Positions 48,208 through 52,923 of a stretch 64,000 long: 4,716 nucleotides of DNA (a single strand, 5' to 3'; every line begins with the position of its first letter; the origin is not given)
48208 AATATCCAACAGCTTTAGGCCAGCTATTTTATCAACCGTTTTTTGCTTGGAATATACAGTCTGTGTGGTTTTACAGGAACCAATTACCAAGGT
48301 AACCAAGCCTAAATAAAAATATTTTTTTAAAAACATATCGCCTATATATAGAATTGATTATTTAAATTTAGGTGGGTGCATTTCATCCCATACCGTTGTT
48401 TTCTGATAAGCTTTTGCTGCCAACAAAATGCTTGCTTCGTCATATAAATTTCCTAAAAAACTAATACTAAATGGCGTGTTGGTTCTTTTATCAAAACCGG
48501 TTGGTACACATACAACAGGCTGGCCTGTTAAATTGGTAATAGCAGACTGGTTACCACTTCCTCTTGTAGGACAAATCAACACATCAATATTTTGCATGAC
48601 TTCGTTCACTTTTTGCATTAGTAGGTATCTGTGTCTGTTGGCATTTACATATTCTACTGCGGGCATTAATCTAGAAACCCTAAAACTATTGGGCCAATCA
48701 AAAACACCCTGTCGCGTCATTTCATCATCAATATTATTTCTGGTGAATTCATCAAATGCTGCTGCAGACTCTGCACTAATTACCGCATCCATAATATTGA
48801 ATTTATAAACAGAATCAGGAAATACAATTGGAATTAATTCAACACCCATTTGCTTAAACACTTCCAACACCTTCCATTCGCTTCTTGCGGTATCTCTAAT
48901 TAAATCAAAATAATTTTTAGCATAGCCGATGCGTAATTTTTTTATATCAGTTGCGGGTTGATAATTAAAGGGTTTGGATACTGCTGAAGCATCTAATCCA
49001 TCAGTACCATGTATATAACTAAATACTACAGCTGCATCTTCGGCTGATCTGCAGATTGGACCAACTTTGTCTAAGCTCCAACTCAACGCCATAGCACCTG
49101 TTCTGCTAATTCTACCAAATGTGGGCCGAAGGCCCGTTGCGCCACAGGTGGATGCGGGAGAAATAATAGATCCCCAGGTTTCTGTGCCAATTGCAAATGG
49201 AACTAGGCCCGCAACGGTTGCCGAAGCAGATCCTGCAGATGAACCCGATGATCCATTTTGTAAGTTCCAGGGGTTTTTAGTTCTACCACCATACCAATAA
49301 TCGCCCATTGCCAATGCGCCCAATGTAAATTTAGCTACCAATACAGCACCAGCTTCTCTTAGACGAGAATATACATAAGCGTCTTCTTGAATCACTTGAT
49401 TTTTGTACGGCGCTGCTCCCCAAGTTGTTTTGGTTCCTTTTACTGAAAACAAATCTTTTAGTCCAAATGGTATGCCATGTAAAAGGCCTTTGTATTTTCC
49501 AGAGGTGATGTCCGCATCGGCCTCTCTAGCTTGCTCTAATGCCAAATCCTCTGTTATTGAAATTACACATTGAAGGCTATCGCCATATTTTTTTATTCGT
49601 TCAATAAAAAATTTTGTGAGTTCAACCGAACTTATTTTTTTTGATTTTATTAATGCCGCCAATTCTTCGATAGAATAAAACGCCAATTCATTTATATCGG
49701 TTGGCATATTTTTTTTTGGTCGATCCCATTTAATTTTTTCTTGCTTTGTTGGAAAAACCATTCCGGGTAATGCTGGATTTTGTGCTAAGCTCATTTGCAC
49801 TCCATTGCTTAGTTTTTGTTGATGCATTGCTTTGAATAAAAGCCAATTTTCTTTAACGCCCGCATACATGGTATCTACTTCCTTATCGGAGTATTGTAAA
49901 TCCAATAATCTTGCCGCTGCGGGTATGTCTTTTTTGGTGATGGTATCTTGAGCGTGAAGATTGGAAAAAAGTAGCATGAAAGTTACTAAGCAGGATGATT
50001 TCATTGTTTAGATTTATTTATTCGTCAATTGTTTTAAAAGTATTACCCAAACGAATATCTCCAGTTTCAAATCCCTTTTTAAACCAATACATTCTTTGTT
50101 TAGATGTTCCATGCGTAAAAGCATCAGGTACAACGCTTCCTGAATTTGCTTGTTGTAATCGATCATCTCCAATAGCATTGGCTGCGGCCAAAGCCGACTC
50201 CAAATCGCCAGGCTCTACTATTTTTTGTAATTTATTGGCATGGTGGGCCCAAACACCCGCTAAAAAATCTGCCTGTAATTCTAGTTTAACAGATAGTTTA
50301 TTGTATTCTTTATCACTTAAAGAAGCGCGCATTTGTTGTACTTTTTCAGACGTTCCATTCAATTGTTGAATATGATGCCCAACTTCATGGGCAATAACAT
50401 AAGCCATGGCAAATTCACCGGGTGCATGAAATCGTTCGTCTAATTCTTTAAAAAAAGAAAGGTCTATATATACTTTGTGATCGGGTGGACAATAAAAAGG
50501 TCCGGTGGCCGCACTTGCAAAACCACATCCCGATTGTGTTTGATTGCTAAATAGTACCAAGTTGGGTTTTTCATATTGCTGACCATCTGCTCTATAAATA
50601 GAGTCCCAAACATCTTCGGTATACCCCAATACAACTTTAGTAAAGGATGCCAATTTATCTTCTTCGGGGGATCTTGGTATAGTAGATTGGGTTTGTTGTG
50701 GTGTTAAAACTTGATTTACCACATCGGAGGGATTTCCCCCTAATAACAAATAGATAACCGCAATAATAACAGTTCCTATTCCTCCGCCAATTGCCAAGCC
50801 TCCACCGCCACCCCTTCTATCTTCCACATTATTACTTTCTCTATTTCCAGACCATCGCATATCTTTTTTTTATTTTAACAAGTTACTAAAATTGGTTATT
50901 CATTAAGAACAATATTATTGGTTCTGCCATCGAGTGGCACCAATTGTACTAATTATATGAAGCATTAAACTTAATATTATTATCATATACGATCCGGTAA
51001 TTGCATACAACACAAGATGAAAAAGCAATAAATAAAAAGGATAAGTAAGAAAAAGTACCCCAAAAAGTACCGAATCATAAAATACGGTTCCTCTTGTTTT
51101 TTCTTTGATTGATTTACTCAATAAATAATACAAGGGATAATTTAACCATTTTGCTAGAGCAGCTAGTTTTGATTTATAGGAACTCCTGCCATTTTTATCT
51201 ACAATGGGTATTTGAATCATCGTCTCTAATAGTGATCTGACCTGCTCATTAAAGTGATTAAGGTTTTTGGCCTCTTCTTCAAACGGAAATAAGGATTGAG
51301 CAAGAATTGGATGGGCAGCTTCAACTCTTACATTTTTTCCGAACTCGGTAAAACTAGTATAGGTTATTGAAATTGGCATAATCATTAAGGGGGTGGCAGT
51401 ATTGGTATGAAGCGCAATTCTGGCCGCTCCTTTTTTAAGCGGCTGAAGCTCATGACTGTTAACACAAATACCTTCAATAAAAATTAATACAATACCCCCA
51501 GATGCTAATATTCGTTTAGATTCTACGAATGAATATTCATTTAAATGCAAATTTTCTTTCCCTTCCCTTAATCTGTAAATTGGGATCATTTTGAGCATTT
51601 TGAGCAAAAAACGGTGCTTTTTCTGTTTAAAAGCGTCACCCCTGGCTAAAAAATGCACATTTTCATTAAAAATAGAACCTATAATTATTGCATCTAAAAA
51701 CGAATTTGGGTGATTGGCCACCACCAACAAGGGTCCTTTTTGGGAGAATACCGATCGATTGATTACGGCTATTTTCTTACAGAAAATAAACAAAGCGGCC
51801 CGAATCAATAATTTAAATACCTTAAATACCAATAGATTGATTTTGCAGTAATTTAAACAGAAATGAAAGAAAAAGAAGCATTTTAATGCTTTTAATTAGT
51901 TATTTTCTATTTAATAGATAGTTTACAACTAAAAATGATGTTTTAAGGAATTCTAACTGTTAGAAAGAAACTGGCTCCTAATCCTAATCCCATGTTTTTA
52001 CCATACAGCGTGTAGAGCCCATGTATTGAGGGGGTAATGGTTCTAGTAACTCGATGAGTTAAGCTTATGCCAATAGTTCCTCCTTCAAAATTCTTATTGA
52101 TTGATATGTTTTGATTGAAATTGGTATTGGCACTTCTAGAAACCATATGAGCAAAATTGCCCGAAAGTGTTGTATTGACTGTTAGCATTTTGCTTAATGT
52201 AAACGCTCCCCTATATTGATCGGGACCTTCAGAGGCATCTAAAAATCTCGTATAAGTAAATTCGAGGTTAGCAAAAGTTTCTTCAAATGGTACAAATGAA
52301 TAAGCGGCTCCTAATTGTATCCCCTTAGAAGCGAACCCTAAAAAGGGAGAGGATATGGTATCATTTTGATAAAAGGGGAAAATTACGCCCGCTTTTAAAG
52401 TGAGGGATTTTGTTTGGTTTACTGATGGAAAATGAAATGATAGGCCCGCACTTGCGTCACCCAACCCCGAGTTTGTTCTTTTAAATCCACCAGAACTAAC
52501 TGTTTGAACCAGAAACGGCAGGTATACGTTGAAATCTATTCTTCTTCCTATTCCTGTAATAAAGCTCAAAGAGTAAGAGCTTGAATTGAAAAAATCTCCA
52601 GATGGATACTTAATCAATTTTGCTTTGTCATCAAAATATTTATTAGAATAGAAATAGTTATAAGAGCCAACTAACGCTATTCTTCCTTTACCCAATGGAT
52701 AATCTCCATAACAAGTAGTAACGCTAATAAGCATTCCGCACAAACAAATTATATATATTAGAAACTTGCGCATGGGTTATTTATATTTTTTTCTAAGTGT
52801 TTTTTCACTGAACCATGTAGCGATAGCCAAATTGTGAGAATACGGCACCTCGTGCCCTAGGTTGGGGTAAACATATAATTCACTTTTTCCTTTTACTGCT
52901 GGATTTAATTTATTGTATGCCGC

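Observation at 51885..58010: Five-gene operon: duplicated esterase + barrel module flanking an AT3 O-acyltransferase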

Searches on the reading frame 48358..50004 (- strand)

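Call 44: search_protein_families(library=pfam, proteins=[window:48358-50004:-], max_evalue=0.001)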
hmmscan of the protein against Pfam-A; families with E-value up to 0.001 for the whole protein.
window:48358-50004:- (548 aa): 1 family
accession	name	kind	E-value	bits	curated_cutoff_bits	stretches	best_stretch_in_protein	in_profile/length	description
PF01425.27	Amidase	-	5.5e-75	253.5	27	1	128-481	1-377/445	Amidase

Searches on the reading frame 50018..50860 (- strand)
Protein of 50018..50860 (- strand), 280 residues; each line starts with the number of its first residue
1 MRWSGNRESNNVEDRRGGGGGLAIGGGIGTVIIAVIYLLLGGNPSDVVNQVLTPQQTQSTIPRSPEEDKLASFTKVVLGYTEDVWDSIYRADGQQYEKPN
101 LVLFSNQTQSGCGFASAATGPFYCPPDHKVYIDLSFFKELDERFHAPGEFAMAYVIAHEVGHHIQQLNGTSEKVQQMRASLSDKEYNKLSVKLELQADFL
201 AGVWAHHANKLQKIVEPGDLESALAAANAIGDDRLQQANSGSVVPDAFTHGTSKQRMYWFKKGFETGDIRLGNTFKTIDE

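Call 44: search_protein_families(library=pfam, proteins=[window:50018-50860:-], max_evalue=0.001)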
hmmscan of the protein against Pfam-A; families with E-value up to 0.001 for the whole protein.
window:50018-50860:- (280 aa): 1 family
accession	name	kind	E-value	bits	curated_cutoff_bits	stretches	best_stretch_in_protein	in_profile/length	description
PF04228.19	Zn_peptidase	-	3.5e-109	365.2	23.2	1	1-275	1-290/290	Putative neutral zinc metallopeptidase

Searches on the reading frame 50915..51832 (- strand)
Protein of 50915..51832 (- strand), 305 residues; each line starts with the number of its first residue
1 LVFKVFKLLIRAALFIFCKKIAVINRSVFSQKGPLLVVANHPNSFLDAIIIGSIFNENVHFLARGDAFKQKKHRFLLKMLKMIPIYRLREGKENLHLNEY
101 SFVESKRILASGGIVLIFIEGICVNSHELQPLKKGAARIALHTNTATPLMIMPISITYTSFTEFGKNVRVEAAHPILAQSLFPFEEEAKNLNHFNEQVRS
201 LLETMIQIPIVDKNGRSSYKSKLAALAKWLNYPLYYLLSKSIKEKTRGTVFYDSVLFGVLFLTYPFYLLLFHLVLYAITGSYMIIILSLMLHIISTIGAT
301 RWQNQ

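Call 3: search_protein_families(library=pfam, proteins=[window:50915-51832:-], max_evalue=0.1)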
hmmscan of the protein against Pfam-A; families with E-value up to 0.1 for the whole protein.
window:50915-51832:- (305 aa): 1 family
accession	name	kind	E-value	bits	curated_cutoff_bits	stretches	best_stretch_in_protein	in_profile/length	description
PF01553.26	Acyltransferase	-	5.6e-20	71.9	23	1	21-156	2-131/132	Acyltransferase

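Call 4: search_protein_families(library=ncbifam, proteins=[window:50915-51832:-], max_evalue=0.1)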
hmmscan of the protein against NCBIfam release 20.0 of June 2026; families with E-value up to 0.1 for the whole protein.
window:50915-51832:- (305 aa): 5 families
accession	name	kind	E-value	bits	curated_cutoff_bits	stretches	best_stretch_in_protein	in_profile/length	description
TIGR00530.1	AGP_acyltrn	subfamily_domain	2.5e-12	46.6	102.95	1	20-145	3-122/130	1-acylglycerol-3-phosphate O-acyltransferase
NF006386.0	PRK08633.1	equivalog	2.6e-12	45.3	1221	1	9-154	417-549/1147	acyl-[ACP]--phospholipid O-acyltransferase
NF052553.1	LyOrLpactfOlsABRUA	equivalog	1.8e-10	40.4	300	1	21-161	53-188/263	lyso-ornithine lipid O-acyltransferase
NF005291.0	PRK06814.1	equivalog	0.0006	17.8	1349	1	13-166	433-573/1140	acyl-[ACP]--phospholipid O-acyltransferase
NF052552.1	LyOrLpactfOlsARHOCB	equivalog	0.0034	16.4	300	1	9-160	65-204/271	lyso-ornithine lipid O-acyltransferase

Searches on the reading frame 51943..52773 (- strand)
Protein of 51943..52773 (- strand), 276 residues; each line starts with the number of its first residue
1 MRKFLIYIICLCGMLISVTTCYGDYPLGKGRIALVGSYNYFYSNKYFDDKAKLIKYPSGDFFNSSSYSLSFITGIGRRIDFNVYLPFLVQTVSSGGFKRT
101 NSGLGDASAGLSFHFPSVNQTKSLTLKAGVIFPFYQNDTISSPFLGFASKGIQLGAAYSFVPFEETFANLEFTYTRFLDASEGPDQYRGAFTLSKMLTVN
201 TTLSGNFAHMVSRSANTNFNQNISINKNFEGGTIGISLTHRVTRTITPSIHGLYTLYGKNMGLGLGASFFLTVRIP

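Call 3: search_protein_families(library=pfam, proteins=[window:51943-52773:-], max_evalue=0.1)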
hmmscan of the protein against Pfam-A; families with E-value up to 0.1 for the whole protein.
window:51943-52773:- (276 aa): 0 families

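Call 4: search_protein_families(library=ncbifam, proteins=[window:51943-52773:-], max_evalue=0.1)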
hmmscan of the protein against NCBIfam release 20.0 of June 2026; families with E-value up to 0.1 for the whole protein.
window:51943-52773:- (276 aa): 1 family
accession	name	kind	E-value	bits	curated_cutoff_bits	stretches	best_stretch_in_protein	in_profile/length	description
NF008497.0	PRK11408.1-4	equivalog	0.08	12.1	475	0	145-182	117-154/228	hypothetical protein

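Call 16: search_protein_families(library=pfam, proteins=[window:51943-52773:-], max_evalue=10)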
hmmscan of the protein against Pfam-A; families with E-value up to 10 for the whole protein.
window:51943-52773:- (276 aa): 0 families
